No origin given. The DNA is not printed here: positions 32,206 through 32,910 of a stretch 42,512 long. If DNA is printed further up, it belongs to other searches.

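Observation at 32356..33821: AdoMetDC-family pyruvoyl enzyme adjacent to a deoxyhypusine-synthase-like gene, with no spermidine synthase nearby: atypical polyamine or hypusine-like module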

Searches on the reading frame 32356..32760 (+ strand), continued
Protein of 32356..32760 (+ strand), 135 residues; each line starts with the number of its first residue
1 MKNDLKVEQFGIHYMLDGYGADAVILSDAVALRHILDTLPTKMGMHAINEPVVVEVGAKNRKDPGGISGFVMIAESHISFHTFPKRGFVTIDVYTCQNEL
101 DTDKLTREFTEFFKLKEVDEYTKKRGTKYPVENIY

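Call 82: search_dna_similar(query=window:32356-32760:+, collection=phages, mode=protein, max_evalue=0.001, max_rows=40)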
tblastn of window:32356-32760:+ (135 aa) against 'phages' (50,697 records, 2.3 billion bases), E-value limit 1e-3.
Records with a match: 141; places in all: 142; records where one place covers at least 80% of the query: 15.
Best place of each record, by identity: <60% 141.
By first word of the organism name: Synechococcus 104; Cyanophage 22; Prochlorococcus 6; uncultured 2; Bacillus 2; Croceibacter 2; Microcystis 1; Pseudomonas 1; Bacteriophage 1.
By host as written in the record: Synechococcus 20; Synechococcus sp. 20; - 15; Synechococcus sp. WH7803 14; Synechococcus sp. WH8102 12; Synechococcus sp. MW02 8; Synechococcus sp. WH 7803 8; Parasynechococcus marenigrum WH 8102 5; and 20 more.
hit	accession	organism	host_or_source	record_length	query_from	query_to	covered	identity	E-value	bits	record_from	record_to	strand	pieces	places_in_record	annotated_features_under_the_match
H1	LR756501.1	uncultured phage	metagenomic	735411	2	135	99%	35.1%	2e-15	77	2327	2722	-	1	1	record has no annotation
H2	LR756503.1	uncultured phage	metagenomic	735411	2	135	99%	35.1%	2e-15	77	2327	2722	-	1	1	record has no annotation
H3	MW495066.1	Microcystis phage MaAM05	Microcystis sp. SG03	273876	9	130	90%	35.2%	1e-15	78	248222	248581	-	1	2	speH_1: S-adenosylmethionine decarboxylase proenzyme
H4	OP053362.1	Cyanophage S-TIM54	Parasynechococcus marenigrum WH 8102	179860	1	114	84%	31.3%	1e-8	57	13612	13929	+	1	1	SpeD | hypothetical protein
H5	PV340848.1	Synechococcus phage Sf-CH11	Synechococcus sp. WH8102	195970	7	96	67%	38.9%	5e-11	64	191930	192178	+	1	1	S-adenosylmethionine decarboxylase | hypothetical protein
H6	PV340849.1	Synechococcus phage Sf-CH1a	Synechococcus sp. WH8102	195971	7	96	67%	38.9%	5e-11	64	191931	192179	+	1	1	S-adenosylmethionine decarboxylase | hypothetical protein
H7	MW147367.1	Synechococcus phage S-H9-2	Synechococcus sp. WH 8102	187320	11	96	64%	38.4%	8e-10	61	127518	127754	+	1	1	S-adenosylmethionine decarboxylase proenzyme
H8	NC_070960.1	Synechococcus phage S-H9-2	Synechococcus sp. WH 8102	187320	11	96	64%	38.4%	8e-10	61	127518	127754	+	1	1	S-adenosylmethionine decarboxylase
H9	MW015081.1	Synechococcus phage S-SRM01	Synechococcus sp. KCZYC6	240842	2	119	87%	27.7%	2e-6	51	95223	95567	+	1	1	adenosylmethionine decarboxylase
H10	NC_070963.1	Synechococcus phage S-SRM01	Synechococcus sp. KCZYC6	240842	2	119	87%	27.7%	2e-6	51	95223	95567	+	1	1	S-adenosylmethionine decarboxylase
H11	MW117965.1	Synechococcus phage S-H38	Synechococcus sp. MW02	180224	5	111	79%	29.9%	5e-7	53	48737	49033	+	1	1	SpeD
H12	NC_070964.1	Synechococcus phage S-H38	Synechococcus sp. MW02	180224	5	111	79%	29.9%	5e-7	53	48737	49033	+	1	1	S-adenosylmethionine decarboxylase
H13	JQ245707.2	Cyanophage S-TIM5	Parasynechococcus marenigrum WH 8102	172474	6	114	81%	29.4%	1e-7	55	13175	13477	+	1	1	SpeD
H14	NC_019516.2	Cyanophage S-TIM5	Parasynechococcus marenigrum WH 8102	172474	6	114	81%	29.4%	1e-7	55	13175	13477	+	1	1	S-adenosylmethionine decarboxylase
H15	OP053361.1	Cyanophage S-TIM61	Synechococcus sp. CC9605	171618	6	114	81%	29.4%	2e-7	54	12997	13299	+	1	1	SpeD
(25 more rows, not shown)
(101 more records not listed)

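Call 88: search_protein_families(library=pfam, proteins=[L135:6457-6972:+, L113:6468-6959:+, L116:6426-6995:+, L138:6492-6995:+, L122:7409-7852:+, L115:7440-7940:+, L138:7443-7880:+, L137:7401-8450:+, L137:8479-9366:+, L120:3875-4915:+], max_evalue=0.01)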
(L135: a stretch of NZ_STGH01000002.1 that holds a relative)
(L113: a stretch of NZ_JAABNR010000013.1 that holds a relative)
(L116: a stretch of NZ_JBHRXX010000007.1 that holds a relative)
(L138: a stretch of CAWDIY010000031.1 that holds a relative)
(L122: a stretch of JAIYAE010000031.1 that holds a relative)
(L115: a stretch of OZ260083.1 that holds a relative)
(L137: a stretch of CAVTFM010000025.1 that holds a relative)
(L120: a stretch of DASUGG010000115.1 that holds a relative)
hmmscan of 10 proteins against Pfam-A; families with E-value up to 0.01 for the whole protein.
L135:6457-6972:+ (172 aa): 1 family
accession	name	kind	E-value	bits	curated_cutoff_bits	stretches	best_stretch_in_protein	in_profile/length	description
PF05232.17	BTP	-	5.4e-32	110.1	25.6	2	103-161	5-63/64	Chlorhexidine efflux transporter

L113:6468-6959:+ (164 aa): 1 family
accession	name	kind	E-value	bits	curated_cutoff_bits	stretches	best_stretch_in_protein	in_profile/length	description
PF05232.17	BTP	-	1.2e-29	102.5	25.6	2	97-158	2-63/64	Chlorhexidine efflux transporter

L116:6426-6995:+ (190 aa): 1 family
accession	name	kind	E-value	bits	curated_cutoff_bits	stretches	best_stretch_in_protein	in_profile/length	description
PF05232.17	BTP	-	4.1e-32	110.4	25.6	2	116-174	5-63/64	Chlorhexidine efflux transporter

L138:6492-6995:+ (168 aa): 1 family
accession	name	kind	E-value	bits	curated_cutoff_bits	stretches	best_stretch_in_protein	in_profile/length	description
PF05232.17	BTP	-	2.1e-29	101.8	25.6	2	90-150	3-63/64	Chlorhexidine efflux transporter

L122:7409-7852:+ (148 aa): 3 families
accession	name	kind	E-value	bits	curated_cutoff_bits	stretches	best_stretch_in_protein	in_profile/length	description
PF03061.28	4HBT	-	3.5e-15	56.5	20.6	1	33-116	2-77/79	Thioesterase superfamily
PF13279.12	4HBT_2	-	4.2e-14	53.5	25.5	1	27-143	4-122/122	Thioesterase-like superfamily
PF01643.23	Acyl-ACP_TE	-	0.0053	16.9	23.7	1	18-100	4-86/131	Acyl-ACP thioesterase N-terminal domain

L115:7440-7940:+ (167 aa): 3 families
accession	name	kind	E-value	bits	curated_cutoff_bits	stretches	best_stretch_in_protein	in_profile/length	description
PF03061.28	4HBT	-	2.8e-14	53.6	20.6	1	53-135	2-77/79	Thioesterase superfamily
PF13279.12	4HBT_2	-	6.4e-14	52.9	25.5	1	47-159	4-119/122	Thioesterase-like superfamily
PF01643.23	Acyl-ACP_TE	-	0.00019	21.6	23.7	1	43-128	9-95/131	Acyl-ACP thioesterase N-terminal domain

L138:7443-7880:+ (146 aa): 1 family
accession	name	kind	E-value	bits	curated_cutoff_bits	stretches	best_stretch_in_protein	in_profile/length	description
PF14248.12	DUF4345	-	5.7e-13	49.3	26.5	1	29-137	4-115/119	Domain of unknown function (DUF4345)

L137:7401-8450:+ (350 aa): 1 family
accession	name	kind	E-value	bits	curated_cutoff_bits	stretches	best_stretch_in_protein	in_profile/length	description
PF01916.23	DS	-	7.5e-93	311.4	27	1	31-328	2-287/288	Deoxyhypusine synthase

L137:8479-9366:+ (296 aa): 1 family
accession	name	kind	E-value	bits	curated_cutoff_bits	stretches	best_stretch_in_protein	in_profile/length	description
PF00491.26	Arginase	-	9.6e-54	183.2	22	1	14-282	1-279/280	Arginase family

L120:3875-4915:+ (347 aa): 1 family
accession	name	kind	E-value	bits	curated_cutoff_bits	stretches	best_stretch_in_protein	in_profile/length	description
PF01916.23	DS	-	1.5e-93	313.7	27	1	29-326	2-287/288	Deoxyhypusine synthase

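Call 90: search_protein_families(library=ncbifam, proteins=[L094:6430-7473:+, L100:7412-8461:+, L105:7368-8441:+, L107:7443-8489:+, L137:7401-8450:+, L094:6001-6402:+, L107:6848-7450:+, L137:6983-7387:+], max_evalue=0.00001)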
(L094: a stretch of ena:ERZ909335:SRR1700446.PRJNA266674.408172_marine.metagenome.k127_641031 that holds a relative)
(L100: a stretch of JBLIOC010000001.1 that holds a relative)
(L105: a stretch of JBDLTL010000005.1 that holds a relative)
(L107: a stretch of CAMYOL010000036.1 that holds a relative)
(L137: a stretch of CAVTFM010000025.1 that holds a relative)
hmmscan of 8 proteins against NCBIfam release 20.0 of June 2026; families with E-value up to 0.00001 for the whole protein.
L094:6430-7473:+ (348 aa): 7 families
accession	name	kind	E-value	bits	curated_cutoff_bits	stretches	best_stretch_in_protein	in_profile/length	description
NF002699.1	PRK02492.1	equivalog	1.4e-166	553.5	500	1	10-346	1-337/338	1,9-bis(guanidino)-5-aza-nonane synthase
NF002006.0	PRK00805.1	equivalog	2.2e-87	293.1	434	1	9-342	3-331/338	deoxyhypusine synthase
NF002630.0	PRK02301.1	equivalog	2.1e-67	227.6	364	1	6-326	3-309/318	deoxyhypusine synthase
TIGR00321.1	dhys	equivalog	5.1e-66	223.1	304.25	1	21-327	6-298/301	deoxyhypusine synthase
NF001980.1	PRK00770.1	equivalog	3.4e-55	187.6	450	1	21-345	5-336/350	homospermidine biosynthesis protein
NF002294.1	PRK01221.1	equivalog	1.2e-45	156.2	350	1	21-325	5-297/300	deoxyhypusine synthase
NF003052.1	PRK03971.1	equivalog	2.3e-39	135.6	380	1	11-325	14-329/334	deoxyhypusine synthase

L100:7412-8461:+ (350 aa): 7 families
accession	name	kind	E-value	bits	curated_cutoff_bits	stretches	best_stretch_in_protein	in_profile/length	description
NF002699.1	PRK02492.1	equivalog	3.1e-163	542.5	500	1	13-348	2-337/338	1,9-bis(guanidino)-5-aza-nonane synthase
NF002006.0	PRK00805.1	equivalog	1.3e-88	297.1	434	1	14-343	6-330/338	deoxyhypusine synthase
NF002630.0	PRK02301.1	equivalog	6.1e-65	219.5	364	1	10-328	5-309/318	deoxyhypusine synthase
TIGR00321.1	dhys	equivalog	1.1e-63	215.3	304.25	1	28-327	12-296/301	deoxyhypusine synthase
NF001980.1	PRK00770.1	equivalog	2.8e-56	191.1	450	1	28-346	11-335/350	homospermidine biosynthesis protein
NF002294.1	PRK01221.1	equivalog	3e-44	151.7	350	1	26-327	9-297/300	deoxyhypusine synthase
NF003052.1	PRK03971.1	equivalog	3.1e-40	138.5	380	1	25-328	27-330/334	deoxyhypusine synthase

L105:7368-8441:+ (358 aa): 7 families
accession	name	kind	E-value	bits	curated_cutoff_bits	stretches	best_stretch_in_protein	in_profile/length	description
NF002699.1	PRK02492.1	equivalog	3.3e-169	562.1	500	1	20-356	1-337/338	1,9-bis(guanidino)-5-aza-nonane synthase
NF002006.0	PRK00805.1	equivalog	1.2e-92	310.4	434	1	18-351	2-330/338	deoxyhypusine synthase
NF002630.0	PRK02301.1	equivalog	5.8e-69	232.8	364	1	17-337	4-310/318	deoxyhypusine synthase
TIGR00321.1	dhys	equivalog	8.6e-67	225.6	304.25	1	27-338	2-299/301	deoxyhypusine synthase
NF001980.1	PRK00770.1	equivalog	5.4e-58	196.7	450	1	33-353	7-334/350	homospermidine biosynthesis protein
NF002294.1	PRK01221.1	equivalog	3.3e-48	164.6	350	1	31-336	5-298/300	deoxyhypusine synthase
NF003052.1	PRK03971.1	equivalog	6.3e-40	137.5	380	1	21-337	14-331/334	deoxyhypusine synthase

L107:7443-8489:+ (349 aa): 7 families
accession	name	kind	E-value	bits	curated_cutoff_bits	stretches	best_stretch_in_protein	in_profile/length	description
NF002699.1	PRK02492.1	equivalog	3.8e-162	538.9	500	1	8-343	2-337/338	1,9-bis(guanidino)-5-aza-nonane synthase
NF002006.0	PRK00805.1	equivalog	3.5e-83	279.2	434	1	8-336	5-328/338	deoxyhypusine synthase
NF002630.0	PRK02301.1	equivalog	4.4e-65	220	364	1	4-325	4-311/318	deoxyhypusine synthase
TIGR00321.1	dhys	equivalog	5.8e-58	196.6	304.25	1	24-323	13-297/301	deoxyhypusine synthase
NF001980.1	PRK00770.1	equivalog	5.9e-55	186.8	450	1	25-336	13-329/350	homospermidine biosynthesis protein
NF002294.1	PRK01221.1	equivalog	2e-39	135.8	350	1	22-323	10-298/300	deoxyhypusine synthase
NF003052.1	PRK03971.1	equivalog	1.4e-36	126.4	380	1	21-325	28-332/334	deoxyhypusine synthase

L137:7401-8450:+ (350 aa): 7 families
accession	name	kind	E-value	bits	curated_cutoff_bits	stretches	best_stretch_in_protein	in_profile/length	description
NF002699.1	PRK02492.1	equivalog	7.1e-168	557.7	500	1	12-347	2-337/338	1,9-bis(guanidino)-5-aza-nonane synthase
NF002006.0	PRK00805.1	equivalog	2.6e-86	289.6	434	1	10-327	3-316/338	deoxyhypusine synthase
NF002630.0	PRK02301.1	equivalog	5.5e-68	229.5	364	1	9-327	5-309/318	deoxyhypusine synthase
TIGR00321.1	dhys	equivalog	2.6e-63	214.2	304.25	1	28-328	13-298/301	deoxyhypusine synthase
NF001980.1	PRK00770.1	equivalog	2.4e-58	197.9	450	1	25-338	8-329/350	homospermidine biosynthesis protein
NF002294.1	PRK01221.1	equivalog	1.2e-41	143.1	350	1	27-327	11-298/300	deoxyhypusine synthase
NF003052.1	PRK03971.1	equivalog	2.6e-38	132.2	380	1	18-327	20-330/334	deoxyhypusine synthase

L094:6001-6402:+ (134 aa): 1 family
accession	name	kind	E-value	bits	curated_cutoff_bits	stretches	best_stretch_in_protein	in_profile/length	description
TIGR03330.1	SAM_DCase_Bsu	equivalog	2.8e-20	72.7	75.65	1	8-125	2-112/112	adenosylmethionine decarboxylase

L107:6848-7450:+ (201 aa): 1 family
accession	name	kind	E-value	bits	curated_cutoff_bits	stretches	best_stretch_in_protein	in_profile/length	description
TIGR03330.1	SAM_DCase_Bsu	equivalog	3.8e-18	65.9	75.65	1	56-172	3-112/112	adenosylmethionine decarboxylase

L137:6983-7387:+ (135 aa): 1 family
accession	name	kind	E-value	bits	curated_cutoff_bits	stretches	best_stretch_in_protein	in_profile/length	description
TIGR03330.1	SAM_DCase_Bsu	equivalog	1.2e-20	74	75.65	1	7-123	3-112/112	adenosylmethionine decarboxylase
